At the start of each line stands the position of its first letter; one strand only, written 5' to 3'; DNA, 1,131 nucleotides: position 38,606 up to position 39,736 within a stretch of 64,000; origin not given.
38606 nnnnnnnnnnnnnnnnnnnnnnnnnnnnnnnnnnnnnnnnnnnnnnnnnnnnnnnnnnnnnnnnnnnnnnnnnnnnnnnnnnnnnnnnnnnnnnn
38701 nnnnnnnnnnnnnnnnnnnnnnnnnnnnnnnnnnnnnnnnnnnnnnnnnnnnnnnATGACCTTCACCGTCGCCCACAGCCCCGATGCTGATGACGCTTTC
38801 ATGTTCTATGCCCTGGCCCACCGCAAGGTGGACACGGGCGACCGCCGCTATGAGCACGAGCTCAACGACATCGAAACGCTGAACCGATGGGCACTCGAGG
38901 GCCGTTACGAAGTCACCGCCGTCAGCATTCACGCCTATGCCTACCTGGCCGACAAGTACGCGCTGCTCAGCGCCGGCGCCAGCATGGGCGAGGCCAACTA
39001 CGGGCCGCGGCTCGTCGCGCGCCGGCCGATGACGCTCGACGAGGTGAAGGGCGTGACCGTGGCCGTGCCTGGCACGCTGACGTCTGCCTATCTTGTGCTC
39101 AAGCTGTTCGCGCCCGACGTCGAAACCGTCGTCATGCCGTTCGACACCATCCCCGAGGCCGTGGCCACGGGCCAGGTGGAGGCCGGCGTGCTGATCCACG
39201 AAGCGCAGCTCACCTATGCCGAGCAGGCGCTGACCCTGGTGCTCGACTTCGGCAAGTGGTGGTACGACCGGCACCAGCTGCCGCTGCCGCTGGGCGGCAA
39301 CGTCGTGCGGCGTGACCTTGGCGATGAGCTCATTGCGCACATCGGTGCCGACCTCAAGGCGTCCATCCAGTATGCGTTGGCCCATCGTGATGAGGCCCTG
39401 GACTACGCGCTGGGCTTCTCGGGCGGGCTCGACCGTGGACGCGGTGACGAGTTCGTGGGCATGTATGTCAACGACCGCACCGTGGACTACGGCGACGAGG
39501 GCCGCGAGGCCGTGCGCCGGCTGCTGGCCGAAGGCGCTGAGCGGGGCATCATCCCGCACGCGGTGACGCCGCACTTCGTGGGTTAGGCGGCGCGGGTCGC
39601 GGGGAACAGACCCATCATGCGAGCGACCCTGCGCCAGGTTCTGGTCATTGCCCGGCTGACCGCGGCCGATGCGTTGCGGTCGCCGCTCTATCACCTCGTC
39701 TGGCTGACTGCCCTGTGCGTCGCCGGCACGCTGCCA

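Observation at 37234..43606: Six translationally coupled genes joining a DUF4139-like protein, an MqnD homolog and an atypical ABC transporter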

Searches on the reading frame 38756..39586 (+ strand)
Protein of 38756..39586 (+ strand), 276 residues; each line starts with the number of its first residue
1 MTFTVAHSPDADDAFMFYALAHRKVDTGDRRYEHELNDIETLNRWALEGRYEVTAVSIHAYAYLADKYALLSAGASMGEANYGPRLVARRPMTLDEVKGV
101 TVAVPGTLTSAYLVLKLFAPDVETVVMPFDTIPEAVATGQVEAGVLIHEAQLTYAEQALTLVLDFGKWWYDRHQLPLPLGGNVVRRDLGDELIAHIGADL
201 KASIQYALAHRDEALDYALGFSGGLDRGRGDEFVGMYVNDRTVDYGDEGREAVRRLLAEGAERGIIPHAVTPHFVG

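Call 4: search_protein_families(library=pfam, proteins=[window:38756-39586:+], max_evalue=0.1)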
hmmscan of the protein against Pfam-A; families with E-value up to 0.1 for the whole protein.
window:38756-39586:+ (276 aa): 2 families
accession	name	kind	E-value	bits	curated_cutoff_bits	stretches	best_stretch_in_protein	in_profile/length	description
PF02621.19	VitK2_biosynth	-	1.8e-71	241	26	1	4-261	2-251/252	Menaquinone biosynthesis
PF13577.12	SnoaL_4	-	0.0076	16.7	24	1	208-274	3-70/126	SnoaL-like domain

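Call 5: search_protein_families(library=ncbifam, proteins=[window:38756-39586:+], max_evalue=0.1)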
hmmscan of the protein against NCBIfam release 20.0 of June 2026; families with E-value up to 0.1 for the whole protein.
window:38756-39586:+ (276 aa): 0 families

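Call 6: find_encoding_contigs(protein=window:38756-39586:+, flank=10000, max_places=6)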
Protein window:38756-39586:+ (276 aa): 2 contigs read that carry it; 2 places shown.
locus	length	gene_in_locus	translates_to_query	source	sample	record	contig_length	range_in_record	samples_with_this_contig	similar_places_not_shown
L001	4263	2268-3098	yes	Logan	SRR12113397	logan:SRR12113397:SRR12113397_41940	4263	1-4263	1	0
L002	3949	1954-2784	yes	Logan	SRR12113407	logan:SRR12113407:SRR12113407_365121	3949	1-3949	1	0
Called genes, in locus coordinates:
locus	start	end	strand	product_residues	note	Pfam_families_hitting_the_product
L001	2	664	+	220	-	?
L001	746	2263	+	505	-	-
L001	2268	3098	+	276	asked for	PF02621:VitK2_biosynth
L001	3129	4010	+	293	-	-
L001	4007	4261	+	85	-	?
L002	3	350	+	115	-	?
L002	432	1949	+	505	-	-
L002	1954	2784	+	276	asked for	PF02621:VitK2_biosynth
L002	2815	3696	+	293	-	-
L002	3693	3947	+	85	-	?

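Call 7: find_homologous_proteins(query=window:38756-39583:+)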
Query window:38756-39583:+ (276 aa): 8000 proteins with E <= 0.001 among 8000 candidates; the best 120 are listed.
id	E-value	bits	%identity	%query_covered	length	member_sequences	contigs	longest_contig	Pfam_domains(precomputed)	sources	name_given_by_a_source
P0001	1.1e-180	617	100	100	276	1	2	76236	PF02621.20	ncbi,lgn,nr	ncbi:MAG: ABC transporter substrate-binding protein [Armatimonadetes bacterium]|nr:ABC transporter s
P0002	1.7e-170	583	95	100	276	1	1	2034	PF02621.20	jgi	-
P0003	7.6e-166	568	92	100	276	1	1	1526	PF02621.20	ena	-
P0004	1.0e-165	568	92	100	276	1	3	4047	PF02621.20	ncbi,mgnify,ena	mgnify:CR=1 FL=1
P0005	4.1e-161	553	89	100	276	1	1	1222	PF02621.20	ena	-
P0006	7.3e-149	513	83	100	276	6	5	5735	PF02621.20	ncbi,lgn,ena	-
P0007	2.3e-144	498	82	100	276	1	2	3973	PF02621.20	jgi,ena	jgi:1,4-dihydroxy-6-naphthoate synthase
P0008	2.4e-144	498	80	100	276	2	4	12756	PF02621.20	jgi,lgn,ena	jgi:1,4-dihydroxy-6-naphthoate synthase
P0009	1.3e-138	479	78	100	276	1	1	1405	PF02621.20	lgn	-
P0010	1.6e-136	472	77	100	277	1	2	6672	PF02621.20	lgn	-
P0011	2.6e-135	468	76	100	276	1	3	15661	PF02621.20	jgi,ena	jgi:1,4-dihydroxy-6-naphthoate synthase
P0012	1.4e-133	462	75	100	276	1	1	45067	PF02621.20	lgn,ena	-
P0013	1.7e-133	462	74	100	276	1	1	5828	PF02621.20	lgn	-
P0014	5.1e-133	461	72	100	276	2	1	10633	PF02621.20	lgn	-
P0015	6.3e-133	460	75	100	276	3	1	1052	PF02621.20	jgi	jgi:1,4-dihydroxy-6-naphthoate synthase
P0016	1.7e-132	459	75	100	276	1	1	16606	PF02621.20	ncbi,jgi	-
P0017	7.7e-132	457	74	100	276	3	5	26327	PF02621.20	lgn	-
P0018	1.6e-131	456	74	100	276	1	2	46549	PF02621.20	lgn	-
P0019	3.2e-131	455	73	100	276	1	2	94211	PF02621.20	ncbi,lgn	-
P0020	1.9e-130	452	74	100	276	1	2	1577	PF02621.20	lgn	-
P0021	3.0e-128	445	71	100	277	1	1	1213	PF02621.20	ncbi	-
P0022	4.5e-128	444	72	100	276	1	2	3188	PF02621.20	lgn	-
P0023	1.1e-126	440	75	97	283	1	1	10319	PF02621.20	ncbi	-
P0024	6.5e-121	421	70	100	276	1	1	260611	PF02621.20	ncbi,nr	ncbi:MAG: hypothetical protein IT204_05925 [Fimbriimonadaceae bacterium]|nr:hypothetical protein [Fi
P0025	2.8e-110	386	65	99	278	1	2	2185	PF02621.20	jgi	-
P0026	3.5e-110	386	65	99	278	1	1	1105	PF02621.20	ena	-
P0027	5.6e-109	382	66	100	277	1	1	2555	PF02621.20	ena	-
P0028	6.9e-109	381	65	99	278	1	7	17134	PF02621.20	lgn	-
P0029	1.6e-108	380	66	98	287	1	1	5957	PF02621.20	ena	-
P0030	1.6e-108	380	65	99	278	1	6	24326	PF02621.20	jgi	jgi:1,4-dihydroxy-6-naphthoate synthase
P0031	2.3e-108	380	66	98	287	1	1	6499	PF02621.20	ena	-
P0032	2.4e-108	380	63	99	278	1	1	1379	PF02621.20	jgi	jgi:1,4-dihydroxy-6-naphthoate synthase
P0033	5.8e-108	378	65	100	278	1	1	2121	PF02621.20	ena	-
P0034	6.4e-108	378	64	100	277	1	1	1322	PF02621.20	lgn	-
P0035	7.1e-108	378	65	98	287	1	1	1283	PF02621.20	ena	-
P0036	2.0e-107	377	64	99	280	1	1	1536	PF02621.20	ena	-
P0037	2.4e-107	376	65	99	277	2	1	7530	PF02621.20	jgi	jgi:1,4-dihydroxy-6-naphthoate synthase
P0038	2.5e-107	376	64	99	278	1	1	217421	PF02621.20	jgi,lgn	jgi:1,4-dihydroxy-6-naphthoate synthase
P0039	2.6e-107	376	65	100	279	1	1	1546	PF02621.20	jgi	-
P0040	5.6e-107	375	63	99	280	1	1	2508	PF02621.20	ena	-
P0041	8.8e-107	375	63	99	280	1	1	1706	PF02621.20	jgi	jgi:1,4-dihydroxy-6-naphthoate synthase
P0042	8.9e-107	375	63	99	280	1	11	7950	PF02621.20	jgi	jgi:1,4-dihydroxy-6-naphthoate synthase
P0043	1.1e-106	374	65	100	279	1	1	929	PF02621.20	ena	-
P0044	1.3e-106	374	63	99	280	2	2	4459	PF02621.20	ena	-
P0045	1.4e-106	374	65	99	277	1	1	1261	PF02621.20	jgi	jgi:1,4-dihydroxy-6-naphthoate synthase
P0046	1.5e-106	374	63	99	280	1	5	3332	PF02621.20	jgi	jgi:1,4-dihydroxy-6-naphthoate synthase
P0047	1.5e-106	374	65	98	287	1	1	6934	PF02621.20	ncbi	ncbi:MAG TPA: MqnA/MqnD/SBP family protein [Gemmatimonadaceae bacterium]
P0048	1.6e-106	374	64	100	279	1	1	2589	PF02621.20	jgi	jgi:1,4-dihydroxy-6-naphthoate synthase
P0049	1.8e-106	374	64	99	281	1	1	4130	PF02621.20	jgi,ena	-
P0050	1.8e-106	374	64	99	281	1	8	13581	PF02621.20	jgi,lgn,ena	jgi:5,8-dihydroxy-2-naphthoate synthase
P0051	2.0e-106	373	65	100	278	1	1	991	PF02621.20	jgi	-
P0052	2.1e-106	373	63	98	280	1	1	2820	PF02621.20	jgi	jgi:1,4-dihydroxy-6-naphthoate synthase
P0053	2.4e-106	373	65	99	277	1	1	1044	PF02621.20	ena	-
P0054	2.5e-106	373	64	100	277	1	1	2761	PF02621.20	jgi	jgi:1,4-dihydroxy-6-naphthoate synthase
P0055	2.7e-106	373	64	99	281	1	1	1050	PF02621.20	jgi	jgi:1,4-dihydroxy-6-naphthoate synthase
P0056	3.1e-106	373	64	98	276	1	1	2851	PF02621.20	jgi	jgi:1,4-dihydroxy-6-naphthoate synthase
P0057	3.2e-106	373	63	99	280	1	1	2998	PF02621.20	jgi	jgi:1,4-dihydroxy-6-naphthoate synthase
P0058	3.3e-106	373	63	99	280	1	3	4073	PF02621.20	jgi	jgi:1,4-dihydroxy-6-naphthoate synthase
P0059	3.5e-106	373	63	99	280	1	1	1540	PF02621.20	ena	-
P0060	3.9e-106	372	64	98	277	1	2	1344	PF02621.20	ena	-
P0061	4.0e-106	372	62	99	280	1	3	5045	PF02621.20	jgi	jgi:1,4-dihydroxy-6-naphthoate synthase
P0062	4.1e-106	372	63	99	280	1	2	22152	PF02621.20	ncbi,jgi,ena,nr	ncbi:MAG TPA: MqnA/MqnD/SBP family protein [Gemmatimonadaceae bacterium]|nr:MqnA/MqnD/SBP family pro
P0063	4.2e-106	372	63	98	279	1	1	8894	PF02621.20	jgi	jgi:1,4-dihydroxy-6-naphthoate synthase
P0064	4.4e-106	372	63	99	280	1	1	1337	PF02621.20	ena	-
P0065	4.4e-106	372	63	99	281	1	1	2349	PF02621.20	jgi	jgi:1,4-dihydroxy-6-naphthoate synthase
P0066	4.5e-106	372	63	99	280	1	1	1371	PF02621.20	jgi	jgi:1,4-dihydroxy-6-naphthoate synthase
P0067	4.6e-106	372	64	99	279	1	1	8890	PF02621.20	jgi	jgi:1,4-dihydroxy-6-naphthoate synthase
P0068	4.7e-106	372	63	99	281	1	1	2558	PF02621.20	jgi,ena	jgi:1,4-dihydroxy-6-naphthoate synthase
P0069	5.1e-106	372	63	99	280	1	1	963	PF02621.20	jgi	jgi:1,4-dihydroxy-6-naphthoate synthase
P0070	5.3e-106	372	65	99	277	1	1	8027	PF02621.20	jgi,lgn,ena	jgi:1,4-dihydroxy-6-naphthoate synthase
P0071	5.5e-106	372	65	99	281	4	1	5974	PF02621.20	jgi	jgi:1,4-dihydroxy-6-naphthoate synthase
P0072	5.8e-106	372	64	100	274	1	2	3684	PF02621.20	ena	-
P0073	6.1e-106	372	62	99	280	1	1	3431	PF02621.20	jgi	jgi:1,4-dihydroxy-6-naphthoate synthase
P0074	6.2e-106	372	63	99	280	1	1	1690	PF02621.20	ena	-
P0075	6.4e-106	372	64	99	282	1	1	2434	PF02621.20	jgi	jgi:1,4-dihydroxy-6-naphthoate synthase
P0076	6.9e-106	372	63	99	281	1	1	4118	PF02621.20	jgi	-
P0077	6.9e-106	372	64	100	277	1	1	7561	PF02621.20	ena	-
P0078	7.4e-106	372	63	100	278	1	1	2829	PF02621.20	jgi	jgi:1,4-dihydroxy-6-naphthoate synthase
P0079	7.6e-106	372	64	99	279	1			PF02621.20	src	-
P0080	8.5e-106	371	65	99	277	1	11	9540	PF02621.20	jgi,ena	jgi:1,4-dihydroxy-6-naphthoate synthase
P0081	9.0e-106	371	63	100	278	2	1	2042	PF02621.20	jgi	jgi:1,4-dihydroxy-6-naphthoate synthase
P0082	9.5e-106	371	63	99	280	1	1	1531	PF02621.20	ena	-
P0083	1.1e-105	371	65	100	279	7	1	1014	PF02621.20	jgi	jgi:1,4-dihydroxy-6-naphthoate synthase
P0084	1.1e-105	371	64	99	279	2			PF02621.20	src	-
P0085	1.2e-105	371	63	99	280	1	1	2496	PF02621.20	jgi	jgi:1,4-dihydroxy-6-naphthoate synthase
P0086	1.2e-105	371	64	99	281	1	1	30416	PF02621.20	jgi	jgi:1,4-dihydroxy-6-naphthoate synthase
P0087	1.3e-105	371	64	98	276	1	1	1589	PF02621.20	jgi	jgi:1,4-dihydroxy-6-naphthoate synthase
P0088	1.3e-105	371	63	99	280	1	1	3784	PF02621.20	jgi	jgi:1,4-dihydroxy-6-naphthoate synthase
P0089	1.3e-105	371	63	99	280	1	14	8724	PF02621.20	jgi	jgi:1,4-dihydroxy-6-naphthoate synthase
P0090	1.3e-105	371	63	99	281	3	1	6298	PF02621.20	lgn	-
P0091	1.5e-105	371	64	100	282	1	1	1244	PF02621.20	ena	-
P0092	1.6e-105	370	62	99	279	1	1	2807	PF02621.20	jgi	jgi:1,4-dihydroxy-6-naphthoate synthase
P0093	1.6e-105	370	63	98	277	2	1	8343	PF02621.20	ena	-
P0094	1.7e-105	370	64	99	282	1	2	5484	PF02621.20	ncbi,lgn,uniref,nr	ncbi:MAG: ABC transporter substrate-binding protein [Paludisphaera borealis]|uniref:menaquinone bios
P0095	1.7e-105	370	63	99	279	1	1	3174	PF02621.20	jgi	jgi:1,4-dihydroxy-6-naphthoate synthase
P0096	1.9e-105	370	64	99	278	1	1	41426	PF02621.20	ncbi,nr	ncbi:MAG: ABC transporter substrate-binding protein [Acidobacteria bacterium]|nr:ABC transporter sub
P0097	2.1e-105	370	64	99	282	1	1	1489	PF02621.20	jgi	jgi:5,8-dihydroxy-2-naphthoate synthase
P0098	2.1e-105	370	63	99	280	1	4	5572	PF02621.20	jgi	jgi:1,4-dihydroxy-6-naphthoate synthase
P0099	2.4e-105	370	63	99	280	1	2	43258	PF02621.20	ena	-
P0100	2.6e-105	370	64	98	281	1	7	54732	PF02621.20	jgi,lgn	jgi:1,4-dihydroxy-6-naphthoate synthase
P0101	2.6e-105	370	63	99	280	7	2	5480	PF02621.20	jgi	jgi:5,8-dihydroxy-2-naphthoate synthase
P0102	3.1e-105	370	63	99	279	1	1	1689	PF02621.20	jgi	jgi:5,8-dihydroxy-2-naphthoate synthase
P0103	3.1e-105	370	65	100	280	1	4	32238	PF02621.20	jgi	-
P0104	3.7e-105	369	64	99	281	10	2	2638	PF02621.20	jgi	jgi:1,4-dihydroxy-6-naphthoate synthase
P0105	3.8e-105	369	63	100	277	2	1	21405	PF02621.20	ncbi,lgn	ncbi:MAG: MqnA/MqnD/SBP family protein [Gemmatimonadaceae bacterium]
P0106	4.1e-105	369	64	100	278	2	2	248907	PF02621.20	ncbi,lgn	-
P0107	4.2e-105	369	64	99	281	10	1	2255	PF02621.20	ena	-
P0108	4.5e-105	369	62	99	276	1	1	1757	PF02621.20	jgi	jgi:1,4-dihydroxy-6-naphthoate synthase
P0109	4.5e-105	369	62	99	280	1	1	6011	PF02621.20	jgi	jgi:1,4-dihydroxy-6-naphthoate synthase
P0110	4.7e-105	369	64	100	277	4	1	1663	PF02621.20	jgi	jgi:5,8-dihydroxy-2-naphthoate synthase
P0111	4.8e-105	369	62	99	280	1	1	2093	PF02621.20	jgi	jgi:1,4-dihydroxy-6-naphthoate synthase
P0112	5.0e-105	369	63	98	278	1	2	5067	PF02621.20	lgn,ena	-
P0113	5.0e-105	369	64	98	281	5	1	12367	PF02621.20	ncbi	-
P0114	5.3e-105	369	63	99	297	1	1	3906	PF02621.20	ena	-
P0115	5.5e-105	369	63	100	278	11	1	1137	PF02621.20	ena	-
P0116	5.6e-105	369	62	99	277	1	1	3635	PF02621.20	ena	-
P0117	5.7e-105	369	64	99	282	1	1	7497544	PF02621.20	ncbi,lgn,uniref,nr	ncbi:menaquinone biosynthesis family protein [Paludisphaera borealis]|uniref:1,4-dihydroxy-6-naphtoa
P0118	6.3e-105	368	63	98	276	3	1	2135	PF02621.20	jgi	jgi:1,4-dihydroxy-6-naphthoate synthase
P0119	7.0e-105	368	64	100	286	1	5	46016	PF02621.20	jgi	jgi:1,4-dihydroxy-6-naphthoate synthase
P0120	7.6e-105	368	62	99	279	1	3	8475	PF02621.20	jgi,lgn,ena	-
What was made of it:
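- NCBI names P0001 'ABC transporter substrate-binding protein' (call 7).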

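Call 8: search_solved_structures(query=window:38756-39583:+, max_evalue=0.01, show_alignments=3)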
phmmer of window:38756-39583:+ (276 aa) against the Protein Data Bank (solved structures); distinct sequences matched with E-value up to 0.01: 2.
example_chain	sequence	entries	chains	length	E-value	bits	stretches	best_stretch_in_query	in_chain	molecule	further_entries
1zbm_A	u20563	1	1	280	3.7e-74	252.8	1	4-266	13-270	hypothetical protein AF1704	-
2czl_A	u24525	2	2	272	3.7e-61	210.1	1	6-275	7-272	hypothetical protein TTHA1568 | Menaquinone biosynthetic enzyme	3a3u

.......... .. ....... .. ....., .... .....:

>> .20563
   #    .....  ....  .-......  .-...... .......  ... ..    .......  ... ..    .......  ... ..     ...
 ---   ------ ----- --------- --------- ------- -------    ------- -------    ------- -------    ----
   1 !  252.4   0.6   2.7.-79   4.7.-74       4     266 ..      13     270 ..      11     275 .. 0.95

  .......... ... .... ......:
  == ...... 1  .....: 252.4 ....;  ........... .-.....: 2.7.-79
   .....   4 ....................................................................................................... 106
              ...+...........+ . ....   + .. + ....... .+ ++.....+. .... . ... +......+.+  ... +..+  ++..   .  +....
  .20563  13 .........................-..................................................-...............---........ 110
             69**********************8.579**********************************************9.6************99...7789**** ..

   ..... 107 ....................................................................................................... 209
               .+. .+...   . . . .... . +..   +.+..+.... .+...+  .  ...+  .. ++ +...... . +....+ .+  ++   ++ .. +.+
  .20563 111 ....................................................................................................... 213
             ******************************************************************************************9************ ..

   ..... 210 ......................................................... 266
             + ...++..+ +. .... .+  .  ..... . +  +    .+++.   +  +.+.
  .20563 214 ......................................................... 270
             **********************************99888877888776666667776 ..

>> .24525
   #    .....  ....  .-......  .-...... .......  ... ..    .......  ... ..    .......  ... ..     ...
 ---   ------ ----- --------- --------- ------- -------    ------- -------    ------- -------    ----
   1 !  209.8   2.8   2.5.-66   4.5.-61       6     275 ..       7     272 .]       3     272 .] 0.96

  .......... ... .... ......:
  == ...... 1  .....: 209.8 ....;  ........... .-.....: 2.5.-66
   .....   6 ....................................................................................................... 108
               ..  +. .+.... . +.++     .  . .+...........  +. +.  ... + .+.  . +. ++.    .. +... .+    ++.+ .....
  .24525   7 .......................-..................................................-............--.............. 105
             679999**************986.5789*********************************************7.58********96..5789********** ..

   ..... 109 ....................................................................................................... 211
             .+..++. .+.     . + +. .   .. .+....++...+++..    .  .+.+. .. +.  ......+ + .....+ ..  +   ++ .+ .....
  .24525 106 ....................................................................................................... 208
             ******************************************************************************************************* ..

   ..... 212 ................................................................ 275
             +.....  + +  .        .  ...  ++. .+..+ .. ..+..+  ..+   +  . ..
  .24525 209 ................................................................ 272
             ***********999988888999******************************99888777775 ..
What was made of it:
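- On MqnD (futalosine pathway, PF02621 MqnD/DUF191 branch): No MqnA chain matched (call 8).
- R223 is not conserved in Thermus MqnD (call 8 alignment).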

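Call 9: find_encoding_contigs(protein=P0024, flank=10000, max_places=2)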
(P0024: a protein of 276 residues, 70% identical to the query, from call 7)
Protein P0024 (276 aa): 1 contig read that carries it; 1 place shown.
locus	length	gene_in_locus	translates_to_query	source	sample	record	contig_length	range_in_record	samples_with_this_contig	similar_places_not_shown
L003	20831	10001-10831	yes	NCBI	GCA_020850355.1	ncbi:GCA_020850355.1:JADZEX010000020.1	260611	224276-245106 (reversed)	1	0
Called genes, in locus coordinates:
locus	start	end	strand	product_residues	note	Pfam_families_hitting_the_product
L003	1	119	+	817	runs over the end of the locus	-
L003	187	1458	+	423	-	PF00675:Peptidase_M16, PF05193:Peptidase_M16_C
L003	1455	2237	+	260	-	PF01113:DapB_N, PF05173:DapB_C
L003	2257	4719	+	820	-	-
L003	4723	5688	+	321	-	PF00389:2-Hacid_dh, PF02826:2-Hacid_dh_C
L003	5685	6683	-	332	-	PF20030:bpMoxR, PF05496:RuvB_N (faint), PF00004:AAA (weak), PF07726:AAA_3, PF07728:AAA_5, PF17863:AAA_lid_2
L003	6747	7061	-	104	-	-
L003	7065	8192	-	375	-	PF00226:DnaJ, PF01556:DnaJ_C, PF27659:CHP02642 (faint), PF00684:DnaJ_CXXCXGXG, PF27439:DnaJ_C_2 (weak)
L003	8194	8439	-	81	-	PF01192:RNA_pol_Rpb6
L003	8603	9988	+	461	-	-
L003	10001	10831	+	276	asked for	PF02621:VitK2_biosynth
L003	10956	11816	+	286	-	-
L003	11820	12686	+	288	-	PF00005:ABC_tran, PF13304:AAA_21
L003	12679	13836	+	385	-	-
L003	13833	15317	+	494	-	-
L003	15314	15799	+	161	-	PF00149:Metallophos (faint), PF12850:Metallophos_2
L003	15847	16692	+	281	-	-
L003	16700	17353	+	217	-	-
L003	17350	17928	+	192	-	PF03350:UPF0114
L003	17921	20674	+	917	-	PF00690:Cation_ATPase_N, PF00122:E1-E2_ATPase, PF13246:Cation_ATPase, PF00702:Hydrolase, PF00689:Cation_ATPase_C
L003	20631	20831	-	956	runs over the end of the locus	PF19773:DUF6259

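Call 10: find_encoding_contigs(protein=P0117, flank=10000, max_places=2)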
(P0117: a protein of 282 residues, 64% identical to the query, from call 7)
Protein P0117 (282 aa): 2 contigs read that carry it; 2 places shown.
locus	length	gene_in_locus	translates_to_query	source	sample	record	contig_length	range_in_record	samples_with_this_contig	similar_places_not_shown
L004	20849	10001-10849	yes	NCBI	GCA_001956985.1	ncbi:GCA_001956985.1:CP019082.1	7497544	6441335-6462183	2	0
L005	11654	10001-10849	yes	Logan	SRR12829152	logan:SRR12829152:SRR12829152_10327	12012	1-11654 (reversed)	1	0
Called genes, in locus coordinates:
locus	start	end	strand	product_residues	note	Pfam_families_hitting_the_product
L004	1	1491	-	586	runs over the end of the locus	PF20154:LNT_N, PF00795:CN_hydrolase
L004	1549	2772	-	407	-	PF03453:MoeA_N, PF00994:MoCF_biosynth, PF03454:MoeA_C (weak)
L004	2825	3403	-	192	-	PF00117:GATase, PF07722:Peptidase_C26 (weak)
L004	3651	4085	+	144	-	-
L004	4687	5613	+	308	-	PF00005:ABC_tran, PF13304:AAA_21 (weak)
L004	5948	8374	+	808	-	-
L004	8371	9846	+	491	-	-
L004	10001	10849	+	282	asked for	PF02621:VitK2_biosynth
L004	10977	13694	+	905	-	PF00330:Aconitase, PF00694:Aconitase_C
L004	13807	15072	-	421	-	PF00578:AhpC-TSA, PF08534:Redoxin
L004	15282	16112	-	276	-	-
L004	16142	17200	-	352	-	PF07963:N_methyl, PF07596:SBP_bac_10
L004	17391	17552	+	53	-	-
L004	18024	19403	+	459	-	-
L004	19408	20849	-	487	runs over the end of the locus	PF00884:Sulfatase, PF01676:Metalloenzyme, PF16347:SGSH_C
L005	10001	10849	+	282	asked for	PF02621:VitK2_biosynth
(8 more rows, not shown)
